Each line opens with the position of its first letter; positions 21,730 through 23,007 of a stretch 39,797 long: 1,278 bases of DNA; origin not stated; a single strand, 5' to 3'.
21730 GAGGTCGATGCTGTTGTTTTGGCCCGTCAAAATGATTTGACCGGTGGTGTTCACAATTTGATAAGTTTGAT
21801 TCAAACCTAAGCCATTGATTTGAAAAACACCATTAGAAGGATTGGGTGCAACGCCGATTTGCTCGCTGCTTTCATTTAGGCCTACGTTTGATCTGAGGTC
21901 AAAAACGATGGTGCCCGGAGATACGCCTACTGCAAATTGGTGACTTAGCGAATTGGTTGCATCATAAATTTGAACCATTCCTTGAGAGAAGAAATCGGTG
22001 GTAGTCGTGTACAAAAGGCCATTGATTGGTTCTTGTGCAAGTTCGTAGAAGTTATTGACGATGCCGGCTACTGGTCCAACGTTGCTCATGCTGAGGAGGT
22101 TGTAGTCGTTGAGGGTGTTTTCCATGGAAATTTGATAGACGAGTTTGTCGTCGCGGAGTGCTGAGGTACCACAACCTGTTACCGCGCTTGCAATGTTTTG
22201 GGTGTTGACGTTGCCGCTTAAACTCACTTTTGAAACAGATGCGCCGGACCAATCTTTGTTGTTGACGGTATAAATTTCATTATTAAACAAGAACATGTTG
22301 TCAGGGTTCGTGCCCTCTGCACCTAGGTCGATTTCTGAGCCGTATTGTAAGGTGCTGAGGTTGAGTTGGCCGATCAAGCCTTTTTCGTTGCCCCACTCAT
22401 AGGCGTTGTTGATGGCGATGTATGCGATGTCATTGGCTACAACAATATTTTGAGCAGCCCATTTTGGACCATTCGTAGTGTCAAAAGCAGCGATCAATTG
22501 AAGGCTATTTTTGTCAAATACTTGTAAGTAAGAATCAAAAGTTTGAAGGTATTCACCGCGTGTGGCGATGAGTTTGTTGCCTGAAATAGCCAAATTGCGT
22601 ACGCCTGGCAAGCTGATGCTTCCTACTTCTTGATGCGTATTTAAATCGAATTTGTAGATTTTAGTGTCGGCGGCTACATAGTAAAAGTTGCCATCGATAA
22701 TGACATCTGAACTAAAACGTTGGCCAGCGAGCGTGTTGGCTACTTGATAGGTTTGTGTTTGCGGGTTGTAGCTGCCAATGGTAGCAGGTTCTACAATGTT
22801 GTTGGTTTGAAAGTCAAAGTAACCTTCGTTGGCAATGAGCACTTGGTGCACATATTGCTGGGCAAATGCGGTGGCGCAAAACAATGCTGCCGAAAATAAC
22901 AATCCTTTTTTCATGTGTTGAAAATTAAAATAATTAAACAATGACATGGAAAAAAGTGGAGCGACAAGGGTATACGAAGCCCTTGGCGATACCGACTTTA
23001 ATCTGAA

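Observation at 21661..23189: Cobalamin riboswitch controls a stand-alone T9SS-secreted beta-propeller protein, a candidate extracellular corrinoid-capture protein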

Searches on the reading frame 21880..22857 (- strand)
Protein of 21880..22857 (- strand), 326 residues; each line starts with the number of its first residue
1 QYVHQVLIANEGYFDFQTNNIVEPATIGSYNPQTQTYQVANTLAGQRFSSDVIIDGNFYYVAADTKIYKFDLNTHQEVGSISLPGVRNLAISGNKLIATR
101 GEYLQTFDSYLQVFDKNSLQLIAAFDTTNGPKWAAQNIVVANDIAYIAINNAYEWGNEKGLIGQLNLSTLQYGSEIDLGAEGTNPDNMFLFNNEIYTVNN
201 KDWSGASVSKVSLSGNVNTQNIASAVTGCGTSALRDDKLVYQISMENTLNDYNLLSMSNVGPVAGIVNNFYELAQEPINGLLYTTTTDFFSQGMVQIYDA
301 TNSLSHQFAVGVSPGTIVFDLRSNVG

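Call 43: search_protein_representatives(protein=window:21880-22857:-)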
Query: 326 residues. Proteins with E-value up to 0.001 (for the whole library): 403; up to 1e-10: 246; up to 1e-30: 77. The best 150 are listed.
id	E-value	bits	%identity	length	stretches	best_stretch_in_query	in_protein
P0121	2.8e-129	447.5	62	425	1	2-326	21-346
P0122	1.6e-93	330.1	51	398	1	2-324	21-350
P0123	2.1e-87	309.9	50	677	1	5-319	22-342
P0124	2.0e-83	296.9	61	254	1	1-228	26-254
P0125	6.4e-80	285.4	44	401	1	1-323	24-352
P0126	1.6e-78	280.8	45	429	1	2-325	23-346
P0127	2.7e-76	273.5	44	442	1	1-323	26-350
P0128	3.0e-76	273.3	41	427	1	3-324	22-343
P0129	3.4e-76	273.1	43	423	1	3-323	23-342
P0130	6.9e-76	272.1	43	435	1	1-326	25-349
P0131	1.1e-75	271.5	43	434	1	1-323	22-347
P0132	4.9e-75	269.3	43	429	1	2-325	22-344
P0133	5.5e-75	269.2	41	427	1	4-324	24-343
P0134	5.3e-73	262.6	40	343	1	2-323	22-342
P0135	1.2e-72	261.5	42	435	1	2-323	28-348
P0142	2.7e-66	240.6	40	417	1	3-323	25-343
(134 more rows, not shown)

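Call 53: find_homologous_proteins(query=A4, max_evalue=1e-10)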
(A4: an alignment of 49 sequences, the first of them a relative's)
Query A4 (49 sequences) (423 aa, profile of the alignment): 276 proteins with E <= 1e-10 among 8000 candidates; the best 120 are listed.
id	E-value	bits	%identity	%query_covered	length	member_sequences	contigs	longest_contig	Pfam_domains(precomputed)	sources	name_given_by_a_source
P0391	6.7e-161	554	37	99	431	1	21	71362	PF18962.8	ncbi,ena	-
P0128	1.4e-157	543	41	95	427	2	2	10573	PF18962.8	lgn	-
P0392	9.6e-156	537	40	95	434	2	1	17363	PF18962.8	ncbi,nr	ncbi:MAG: T9SS type A sorting domain-containing protein [Saprospiraceae bacterium]|nr:T9SS type A so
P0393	2.7e-154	532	38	99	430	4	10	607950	PF18962.8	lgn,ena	-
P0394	4.0e-154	532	40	96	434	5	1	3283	PF18962.8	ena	-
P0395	8.1e-154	531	40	97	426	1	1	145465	PF18962.8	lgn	-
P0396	1.0e-153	530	39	99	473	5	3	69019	PF18962.8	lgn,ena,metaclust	metaclust:\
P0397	1.2e-153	530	41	95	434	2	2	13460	PF18962.8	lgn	-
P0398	2.4e-153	529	36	98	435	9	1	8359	PF18962.8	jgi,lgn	-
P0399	2.5e-153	529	39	100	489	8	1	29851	PF18962.8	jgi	-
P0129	5.0e-153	528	100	100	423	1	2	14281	PF18962.8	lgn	-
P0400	6.7e-153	527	38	99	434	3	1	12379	PF18962.8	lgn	-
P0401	1.0e-152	527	38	98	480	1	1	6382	PF18962.8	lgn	-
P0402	1.1e-152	527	38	100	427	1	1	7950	PF18962.8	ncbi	ncbi:MAG: T9SS type A sorting domain-containing protein [Chitinophagales bacterium]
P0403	1.2e-152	527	38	98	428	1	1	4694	PF18962.8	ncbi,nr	ncbi:MAG TPA: T9SS type A sorting domain-containing protein [Chitinophagales bacterium]|nr:T9SS type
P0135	1.7e-151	523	40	95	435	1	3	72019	PF18962.8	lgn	-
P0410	2.9e-151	522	39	96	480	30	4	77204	PF18962.8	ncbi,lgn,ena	-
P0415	1.1e-150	520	40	96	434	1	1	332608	PF18962.8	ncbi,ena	-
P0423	5.2e-149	515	39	94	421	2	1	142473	PF18962.8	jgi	-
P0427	3.0e-148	512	40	98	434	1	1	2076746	PF18962.8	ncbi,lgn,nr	ncbi:MAG: hypothetical protein KatS3mg031_0245 [Chitinophagales bacterium]|nr:MAG: hypothetical prot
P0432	1.1e-147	510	40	96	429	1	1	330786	PF18962.8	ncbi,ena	-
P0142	4.0e-143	495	50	97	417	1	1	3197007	-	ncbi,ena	-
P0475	6.0e-143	495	41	94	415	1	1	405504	PF18962.8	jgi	jgi:hypothetical protein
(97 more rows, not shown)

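Call 54: find_encoding_contigs(protein=P0427, flank=10000, max_places=1)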
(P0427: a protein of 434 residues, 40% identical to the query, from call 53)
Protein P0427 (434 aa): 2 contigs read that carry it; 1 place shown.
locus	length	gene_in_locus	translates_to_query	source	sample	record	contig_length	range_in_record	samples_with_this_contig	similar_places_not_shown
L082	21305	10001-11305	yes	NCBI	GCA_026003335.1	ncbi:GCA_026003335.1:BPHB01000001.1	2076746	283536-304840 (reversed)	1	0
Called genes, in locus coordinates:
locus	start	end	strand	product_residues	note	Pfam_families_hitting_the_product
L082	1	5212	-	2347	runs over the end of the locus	PF13415:Beta-prop_FBX42 (weak), PF24681:Kelch_KLHDC2_KLHL20_DRC7, PF24981:Beta-prop_ATRN-LZTR1, PF13415:Beta-prop_FBX42, PF24681:Kelch_KLHDC2_KLHL20_DRC7, PF25210:Kelch_FKB95, PF11617:Cu-binding_MopE, PF17957:Big_7, +7 more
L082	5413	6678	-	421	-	PF00696:AA_kinase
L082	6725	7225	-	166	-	PF00583:Acetyltransf_1, PF13673:Acetyltransf_10 (weak), PF13508:Acetyltransf_7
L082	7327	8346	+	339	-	PF00316:FBPase, PF18913:FBPase_C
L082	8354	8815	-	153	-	PF00075:RNase_H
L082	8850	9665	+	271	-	PF02592:Vut_1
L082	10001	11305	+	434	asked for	PF18962:Por_Secre_tail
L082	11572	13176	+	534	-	PF20656:MS_N, PF01274:MS_TIM-barrel, PF20659:MS_C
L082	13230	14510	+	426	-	PF00463:ICL, PF13714:PEP_mutase, PF00463:ICL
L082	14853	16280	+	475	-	PF05572:Peptidase_M43, PF18962:Por_Secre_tail (weak)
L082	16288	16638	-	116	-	-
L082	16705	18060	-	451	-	PF13638:PIN_4, PF13401:AAA_22 (faint), PF02562:PhoH, PF13245:AAA_19 (faint), PF13604:AAA_30 (faint)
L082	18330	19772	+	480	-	PF00497:SBP_bac_3, PF01464:SLT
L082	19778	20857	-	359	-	PF18962:Por_Secre_tail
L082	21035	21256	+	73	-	-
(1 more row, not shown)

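Call 55: find_encoding_contigs(protein=P0142, flank=10000, max_places=1)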
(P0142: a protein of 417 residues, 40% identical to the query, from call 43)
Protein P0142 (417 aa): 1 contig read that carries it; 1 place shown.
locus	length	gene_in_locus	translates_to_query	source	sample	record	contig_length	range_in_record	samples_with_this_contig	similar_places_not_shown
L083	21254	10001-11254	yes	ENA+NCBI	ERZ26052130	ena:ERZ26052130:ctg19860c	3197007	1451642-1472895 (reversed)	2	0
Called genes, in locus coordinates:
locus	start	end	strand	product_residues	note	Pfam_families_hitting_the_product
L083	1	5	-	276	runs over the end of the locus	PF08713:DNA_alkylation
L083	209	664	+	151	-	-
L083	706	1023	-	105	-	-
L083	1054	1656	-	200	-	PF00106:adh_short, PF01370:Epimerase, PF04321:RmlD_sub_bind (weak), PF08659:KR (faint), PF13561:adh_short_C2, PF23441:SDR (weak)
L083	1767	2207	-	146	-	PF00583:Acetyltransf_1, PF13673:Acetyltransf_10 (weak), PF13508:Acetyltransf_7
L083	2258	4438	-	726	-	PF13620:CarboxypepD_reg, PF13715:CarbopepD_reg_2, PF07715:Plug, PF00593:TonB_dep_Rec_b-barrel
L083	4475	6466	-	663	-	-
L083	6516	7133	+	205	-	PF00188:CAP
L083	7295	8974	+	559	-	-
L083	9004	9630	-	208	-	PF01814:Hemerythrin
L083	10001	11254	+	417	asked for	-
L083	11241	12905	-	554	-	PF13371:TPR_9 (weak), PF13414:TPR_11 (weak), PF13432:TPR_16 (weak), PF00515:TPR_1, PF07719:TPR_2 (weak), PF13181:TPR_8 (weak), PF13414:TPR_11, PF13424:TPR_12 (weak), +5 more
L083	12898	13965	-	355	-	PF16653:Sacchrp_dh_C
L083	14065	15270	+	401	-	PF00515:TPR_1 (faint), PF13181:TPR_8 (faint), PF07719:TPR_2 (faint)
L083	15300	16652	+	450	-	-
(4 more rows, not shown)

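Call 56: find_encoding_contigs(protein=P0393, flank=10000, max_places=1)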
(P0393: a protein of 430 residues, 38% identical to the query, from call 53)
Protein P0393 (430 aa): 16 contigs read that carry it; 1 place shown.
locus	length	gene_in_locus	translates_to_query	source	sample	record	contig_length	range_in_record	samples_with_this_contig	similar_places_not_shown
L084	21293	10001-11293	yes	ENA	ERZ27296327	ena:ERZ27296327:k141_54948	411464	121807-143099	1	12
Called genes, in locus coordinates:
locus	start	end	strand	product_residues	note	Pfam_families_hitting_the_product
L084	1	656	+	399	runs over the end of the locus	PF19964:EAD11, PF19995:iSTAND (weak)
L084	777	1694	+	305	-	PF13191:AAA_16 (faint), PF07724:AAA_2 (weak), PF07728:AAA_5, PF13401:AAA_22 (weak), PF00004:AAA (weak)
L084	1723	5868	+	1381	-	PF03781:FGE-sulfatase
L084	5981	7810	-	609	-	PF01541:GIY-YIG, PF02151:UVR (faint), PF27096:UvrC_M, PF22920:UvrC_RNaseH, PF08459:UvrC_RNaseH_dom, PF12826:HHH_2 (weak), PF14520:HHH_5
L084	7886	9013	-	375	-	PF00586:AIRS, PF02769:AIRS_C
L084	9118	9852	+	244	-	PF02517:Rce1-like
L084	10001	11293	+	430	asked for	PF18962:Por_Secre_tail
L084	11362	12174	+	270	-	PF20741:GKRP-like_C (faint), PF13580:SIS_2 (faint), PF22198:GKRP_SIS_2, PF22645:GKRP_SIS_N, PF01380:SIS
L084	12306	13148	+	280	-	PF01869:BcrAD_BadFG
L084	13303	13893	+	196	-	PF04079:SMC_ScpB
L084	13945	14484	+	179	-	PF10652:DUF2480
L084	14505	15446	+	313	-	PF05721:PhyH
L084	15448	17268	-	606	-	PF00664:ABC_membrane, PF00005:ABC_tran, PF06414:Zeta_toxin (faint), PF02463:SMC_N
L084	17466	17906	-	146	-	-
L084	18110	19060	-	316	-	-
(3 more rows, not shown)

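Call 57: find_encoding_contigs(protein=P0415, flank=10000, max_places=1)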
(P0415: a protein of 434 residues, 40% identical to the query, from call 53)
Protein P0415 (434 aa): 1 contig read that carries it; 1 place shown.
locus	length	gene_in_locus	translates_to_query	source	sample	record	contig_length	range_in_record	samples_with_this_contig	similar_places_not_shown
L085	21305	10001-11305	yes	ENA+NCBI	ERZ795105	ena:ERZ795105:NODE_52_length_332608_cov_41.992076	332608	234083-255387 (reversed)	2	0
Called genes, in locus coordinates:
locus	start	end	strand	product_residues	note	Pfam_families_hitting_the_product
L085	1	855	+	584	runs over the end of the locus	PF00474:SSF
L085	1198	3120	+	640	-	PF14508:GH97_N, PF10566:Glyco_hydro_97, PF14509:GH97_C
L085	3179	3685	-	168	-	PF08327:AHSA1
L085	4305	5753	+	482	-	PF18998:Flg_new_2 (weak), PF18962:Por_Secre_tail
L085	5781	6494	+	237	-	PF09844:DUF2071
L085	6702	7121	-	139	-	-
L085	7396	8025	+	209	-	PF13489:Methyltransf_23, PF13847:Methyltransf_31, PF13649:Methyltransf_25, PF08241:Methyltransf_11, PF08242:Methyltransf_12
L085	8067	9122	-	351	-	PF00586:AIRS, PF02769:AIRS_C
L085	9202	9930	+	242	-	PF02517:Rce1-like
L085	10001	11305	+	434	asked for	PF18962:Por_Secre_tail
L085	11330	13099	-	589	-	PF00933:Glyco_hydro_3, PF01915:Glyco_hydro_3_C (weak)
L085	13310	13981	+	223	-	PF00027:cNMP_binding (weak), PF13545:HTH_Crp_2, PF00325:Crp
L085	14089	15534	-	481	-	PF00753:Lactamase_B, PF00581:Rhodanese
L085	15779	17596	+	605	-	PF00664:ABC_membrane, PF00005:ABC_tran, PF13304:AAA_21 (faint)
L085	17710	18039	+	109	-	PF07883:Cupin_2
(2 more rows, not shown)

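Call 58: find_encoding_contigs(protein=P0395, flank=10000, max_places=1)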
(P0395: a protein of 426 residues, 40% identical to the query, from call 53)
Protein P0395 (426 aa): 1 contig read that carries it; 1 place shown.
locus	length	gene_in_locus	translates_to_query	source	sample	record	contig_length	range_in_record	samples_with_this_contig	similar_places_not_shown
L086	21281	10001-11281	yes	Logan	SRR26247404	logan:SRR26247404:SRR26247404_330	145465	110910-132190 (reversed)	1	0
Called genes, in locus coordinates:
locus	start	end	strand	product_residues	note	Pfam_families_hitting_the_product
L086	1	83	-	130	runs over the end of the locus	-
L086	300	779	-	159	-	PF02464:CinA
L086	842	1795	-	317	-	-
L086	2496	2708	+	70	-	-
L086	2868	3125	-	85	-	-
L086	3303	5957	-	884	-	PF18921:Cyanophycin_syn, PF07478:Dala_Dala_lig_C (faint), PF08443:RimK (weak), PF14397:ATPgrasp_ST (faint), PF02222:ATP-grasp (weak), PF08245:Mur_ligase_M, PF02875:Mur_ligase_C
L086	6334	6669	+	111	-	-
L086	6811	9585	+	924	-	PF13298:LigD_N, PF01068:DNA_ligase_A_M, PF04679:DNA_ligase_A_C, PF21686:LigD_Prim-Pol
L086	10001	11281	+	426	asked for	PF18962:Por_Secre_tail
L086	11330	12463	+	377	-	PF01497:Peripla_BP_2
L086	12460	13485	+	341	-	PF01032:FecCD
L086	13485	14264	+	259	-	PF00005:ABC_tran, PF02463:SMC_N, PF13304:AAA_21 (weak)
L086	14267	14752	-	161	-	PF07021:MetW (faint), PF13489:Methyltransf_23, PF13847:Methyltransf_31 (weak), PF08241:Methyltransf_11, PF08242:Methyltransf_12 (faint), PF13649:Methyltransf_25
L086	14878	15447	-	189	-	PF01641:SelR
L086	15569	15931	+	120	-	-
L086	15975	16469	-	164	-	PF04120:Iron_permease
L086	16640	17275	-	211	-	PF05974:DUF892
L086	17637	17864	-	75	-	-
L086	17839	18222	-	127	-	PF07332:Phage_holin_3_6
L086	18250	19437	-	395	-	PF05359:DUF748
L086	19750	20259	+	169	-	PF13280:WYL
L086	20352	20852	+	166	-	PF05163:DinB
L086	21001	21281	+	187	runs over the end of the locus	PF13302:Acetyltransf_3, PF00583:Acetyltransf_1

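Call 59: find_encoding_contigs(protein=P0410, flank=10000, max_places=1)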
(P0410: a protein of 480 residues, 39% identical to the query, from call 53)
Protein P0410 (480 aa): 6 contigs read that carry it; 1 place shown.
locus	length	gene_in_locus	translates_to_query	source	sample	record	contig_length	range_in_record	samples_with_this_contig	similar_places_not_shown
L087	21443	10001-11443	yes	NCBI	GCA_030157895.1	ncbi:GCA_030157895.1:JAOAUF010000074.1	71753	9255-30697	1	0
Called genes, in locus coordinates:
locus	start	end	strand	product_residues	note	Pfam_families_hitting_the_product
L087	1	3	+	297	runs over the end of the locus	PF20033:DUF6438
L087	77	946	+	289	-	PF20033:DUF6438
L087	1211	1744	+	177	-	-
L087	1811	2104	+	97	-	-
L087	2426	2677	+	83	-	PF01909:NTP_transf_2, PF18765:Polbeta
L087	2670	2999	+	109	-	PF01934:HepT-like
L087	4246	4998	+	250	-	PF14771:DUF4476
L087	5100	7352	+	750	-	PF13229:Beta_helix (weak), PF18962:Por_Secre_tail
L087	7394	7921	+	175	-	-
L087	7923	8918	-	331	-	-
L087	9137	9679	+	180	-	-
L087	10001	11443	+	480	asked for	PF18962:Por_Secre_tail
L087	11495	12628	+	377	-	PF01497:Peripla_BP_2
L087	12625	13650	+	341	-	PF01032:FecCD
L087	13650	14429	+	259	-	PF00005:ABC_tran, PF02463:SMC_N (weak), PF13304:AAA_21 (weak)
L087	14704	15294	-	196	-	PF13489:Methyltransf_23, PF07021:MetW (faint), PF13847:Methyltransf_31 (faint), PF08241:Methyltransf_11, PF13649:Methyltransf_25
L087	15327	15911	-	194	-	PF01641:SelR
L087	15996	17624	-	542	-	PF00005:ABC_tran, PF02463:SMC_N (faint), PF13304:AAA_21 (faint), PF12848:ABC_tran_Xtn, PF00005:ABC_tran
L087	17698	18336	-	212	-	PF02630:SCO1-SenC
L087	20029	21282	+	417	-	PF07690:MFS_1, PF00083:Sugar_tr, PF07690:MFS_1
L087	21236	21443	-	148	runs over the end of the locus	-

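Call 60: find_encoding_contigs(protein=P0475, flank=10000, max_places=1)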
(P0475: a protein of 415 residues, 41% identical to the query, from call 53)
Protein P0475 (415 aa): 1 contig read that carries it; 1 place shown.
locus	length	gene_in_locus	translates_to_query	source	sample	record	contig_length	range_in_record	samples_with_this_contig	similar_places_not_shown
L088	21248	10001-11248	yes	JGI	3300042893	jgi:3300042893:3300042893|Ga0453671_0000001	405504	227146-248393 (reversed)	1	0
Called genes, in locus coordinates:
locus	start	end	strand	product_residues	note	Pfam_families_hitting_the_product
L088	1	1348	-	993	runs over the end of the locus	PF01433:Peptidase_M1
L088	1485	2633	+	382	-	PF02469:Fasciclin, PF18962:Por_Secre_tail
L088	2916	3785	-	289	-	PF01545:Cation_efflux, PF16916:ZT_dimer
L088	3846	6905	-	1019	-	PF11617:Cu-binding_MopE, PF18962:Por_Secre_tail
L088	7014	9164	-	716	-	PF01138:RNase_PH, PF03725:RNase_PH_C, PF03726:PNPase, PF01138:RNase_PH, PF00013:KH_1, PF00575:S1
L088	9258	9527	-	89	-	PF00312:Ribosomal_S15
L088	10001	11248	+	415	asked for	PF18962:Por_Secre_tail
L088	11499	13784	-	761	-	PF00691:OmpA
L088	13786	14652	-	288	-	PF11751:PorP_SprF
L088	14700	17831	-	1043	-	PF13573:SprB (faint), PF19406:PKD_5 (weak), PF13585:CHU_C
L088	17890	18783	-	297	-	PF01218:Coprogen_oxidas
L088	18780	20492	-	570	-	PF01476:LysM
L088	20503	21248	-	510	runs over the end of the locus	PF00117:GATase, PF07722:Peptidase_C26, PF02540:NAD_synthase, PF00958:GMP_synt_C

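Call 69: find_encoding_contigs(protein=P0391, flank=10000, max_places=1)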
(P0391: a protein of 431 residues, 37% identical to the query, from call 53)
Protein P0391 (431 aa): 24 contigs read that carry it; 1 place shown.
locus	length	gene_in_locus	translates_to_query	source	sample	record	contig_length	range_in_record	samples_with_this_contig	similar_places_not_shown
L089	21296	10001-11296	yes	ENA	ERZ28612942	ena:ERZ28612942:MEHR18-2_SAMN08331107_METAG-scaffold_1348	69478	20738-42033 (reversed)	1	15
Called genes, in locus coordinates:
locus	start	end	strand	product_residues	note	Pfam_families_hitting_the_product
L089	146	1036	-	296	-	PF01048:PNP_UDP_1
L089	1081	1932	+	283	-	PF00582:Usp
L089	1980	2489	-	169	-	-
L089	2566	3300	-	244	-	PF00535:Glycos_transf_2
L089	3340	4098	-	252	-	PF00929:RNase_T, PF20600:ExoX-like_C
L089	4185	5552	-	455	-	PF01225:Mur_ligase, PF08245:Mur_ligase_M, PF02875:Mur_ligase_C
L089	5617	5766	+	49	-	-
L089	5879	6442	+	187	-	PF01914:MarC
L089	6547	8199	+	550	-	PF18962:Por_Secre_tail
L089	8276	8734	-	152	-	PF00075:RNase_H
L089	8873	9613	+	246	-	PF02592:Vut_1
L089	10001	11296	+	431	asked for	PF18962:Por_Secre_tail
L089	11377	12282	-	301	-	PF02353:CMAS, PF07021:MetW (weak), PF08241:Methyltransf_11 (weak), PF13649:Methyltransf_25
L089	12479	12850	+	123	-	-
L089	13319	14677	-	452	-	PF07969:Amidohydro_3 (faint), PF12890:DHOase (weak), PF01979:Amidohydro_1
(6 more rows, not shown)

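Call 70: find_encoding_contigs(protein=P0432, flank=10000, max_places=1)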
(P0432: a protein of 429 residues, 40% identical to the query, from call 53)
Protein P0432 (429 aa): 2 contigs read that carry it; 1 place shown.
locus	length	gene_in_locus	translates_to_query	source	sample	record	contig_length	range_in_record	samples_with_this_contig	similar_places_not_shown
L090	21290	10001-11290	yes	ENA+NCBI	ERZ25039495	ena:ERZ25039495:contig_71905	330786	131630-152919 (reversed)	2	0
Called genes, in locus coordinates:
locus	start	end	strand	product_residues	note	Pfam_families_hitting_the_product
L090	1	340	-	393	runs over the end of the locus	PF01979:Amidohydro_1, PF07969:Amidohydro_3 (weak)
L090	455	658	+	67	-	-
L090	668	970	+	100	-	PF00583:Acetyltransf_1, PF14542:Acetyltransf_CG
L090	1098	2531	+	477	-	PF13229:Beta_helix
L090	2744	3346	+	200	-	PF01025:GrpE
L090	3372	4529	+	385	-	PF00226:DnaJ, PF01556:DnaJ_C, PF00684:DnaJ_CXXCXGXG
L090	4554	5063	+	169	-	PF14109:GldH_lipo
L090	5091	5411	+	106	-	-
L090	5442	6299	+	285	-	PF02749:QRPTase_N, PF01729:QRPTase_C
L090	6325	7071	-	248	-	PF13568:OMP_b-brl_2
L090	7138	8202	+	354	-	PF25594:GldB_lipo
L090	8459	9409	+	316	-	PF14226:DIOX_N, PF03171:2OG-FeII_Oxy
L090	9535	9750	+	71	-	PF02416:TatA_B_E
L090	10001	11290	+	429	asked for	PF18962:Por_Secre_tail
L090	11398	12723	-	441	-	PF00919:UPF0004, PF04055:Radical_SAM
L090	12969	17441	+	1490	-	PF01364:Peptidase_C25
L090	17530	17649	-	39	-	-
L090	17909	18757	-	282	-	-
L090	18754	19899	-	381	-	PF13439:Glyco_transf_4, PF13579:Glyco_trans_4_4, PF20706:GT4-conflict, PF00534:Glycos_transf_1, PF13692:Glyco_trans_1_4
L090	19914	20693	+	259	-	PF13469:Sulfotransfer_3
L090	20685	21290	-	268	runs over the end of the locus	-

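Call 71: find_encoding_contigs(protein=P0423, flank=10000, max_places=1)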
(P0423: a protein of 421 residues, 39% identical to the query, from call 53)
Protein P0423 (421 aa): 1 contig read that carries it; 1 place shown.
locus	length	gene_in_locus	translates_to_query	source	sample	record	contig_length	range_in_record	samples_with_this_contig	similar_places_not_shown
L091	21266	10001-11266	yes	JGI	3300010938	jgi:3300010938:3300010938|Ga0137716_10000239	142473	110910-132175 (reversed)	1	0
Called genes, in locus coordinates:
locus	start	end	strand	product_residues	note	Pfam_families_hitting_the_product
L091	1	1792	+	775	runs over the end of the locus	PF01839:FG-GAP (faint), PF16743:PliI (faint), PF13517:FG-GAP_3 (weak), PF18962:Por_Secre_tail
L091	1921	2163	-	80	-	-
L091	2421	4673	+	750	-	PF13715:CarbopepD_reg_2, PF07715:Plug (weak)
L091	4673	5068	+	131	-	PF00403:HMA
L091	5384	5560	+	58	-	-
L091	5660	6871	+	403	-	PF13167:GTP-bdg_N, PF16360:GTP-bdg_M, PF03193:RsgA_GTPase (faint), PF01926:MMR_HSR1, PF02421:FeoB_N (weak)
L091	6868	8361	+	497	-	PF02310:B12-binding, PF04055:Radical_SAM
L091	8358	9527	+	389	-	PF22113:Mtrc-MtrF_II-IV_dom (faint)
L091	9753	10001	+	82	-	-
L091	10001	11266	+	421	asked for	PF18962:Por_Secre_tail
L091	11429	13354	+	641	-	PF16177:ACAS_N, PF00501:AMP-binding, PF13193:AMP-binding_C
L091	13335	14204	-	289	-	PF00561:Abhydrolase_1, PF12146:Hydrolase_4, PF12697:Abhydrolase_6, PF00326:Peptidase_S9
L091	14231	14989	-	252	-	PF00072:Response_reg, PF00486:Trans_reg_C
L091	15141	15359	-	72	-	-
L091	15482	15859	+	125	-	PF12840:HTH_20 (weak), PF01022:HTH_5, PF13412:HTH_24, PF13601:HTH_34 (faint)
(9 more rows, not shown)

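Call 72: find_encoding_contigs(protein=P0135, flank=10000, max_places=1)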
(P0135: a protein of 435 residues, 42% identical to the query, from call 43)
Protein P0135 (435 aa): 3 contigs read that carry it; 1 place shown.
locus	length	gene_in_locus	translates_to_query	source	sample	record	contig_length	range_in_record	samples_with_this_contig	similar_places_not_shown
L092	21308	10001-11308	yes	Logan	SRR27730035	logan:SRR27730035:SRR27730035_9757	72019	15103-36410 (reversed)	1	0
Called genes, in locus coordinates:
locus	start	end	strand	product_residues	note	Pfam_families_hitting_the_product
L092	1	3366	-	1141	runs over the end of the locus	PF08309:LVIVD (faint), PF13620:CarboxypepD_reg, PF13715:CarbopepD_reg_2 (faint), PF18911:PKD_4 (faint), PF00801:PKD (weak), PF18962:Por_Secre_tail (faint), PF00801:PKD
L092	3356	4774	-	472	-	PF13458:Peripla_BP_6 (faint)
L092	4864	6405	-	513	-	PF00117:GATase, PF07722:Peptidase_C26 (weak), PF02540:NAD_synthase, PF00958:GMP_synt_C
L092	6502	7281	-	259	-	-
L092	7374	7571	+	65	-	-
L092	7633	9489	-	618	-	-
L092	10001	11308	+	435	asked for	PF18962:Por_Secre_tail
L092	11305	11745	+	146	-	-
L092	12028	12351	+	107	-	-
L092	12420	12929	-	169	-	-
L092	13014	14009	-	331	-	PF00072:Response_reg, PF13581:HATPase_c_2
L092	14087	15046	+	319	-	PF03631:Virul_fac_BrkB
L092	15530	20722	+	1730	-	PF13585:CHU_C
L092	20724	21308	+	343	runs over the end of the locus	PF11751:PorP_SprF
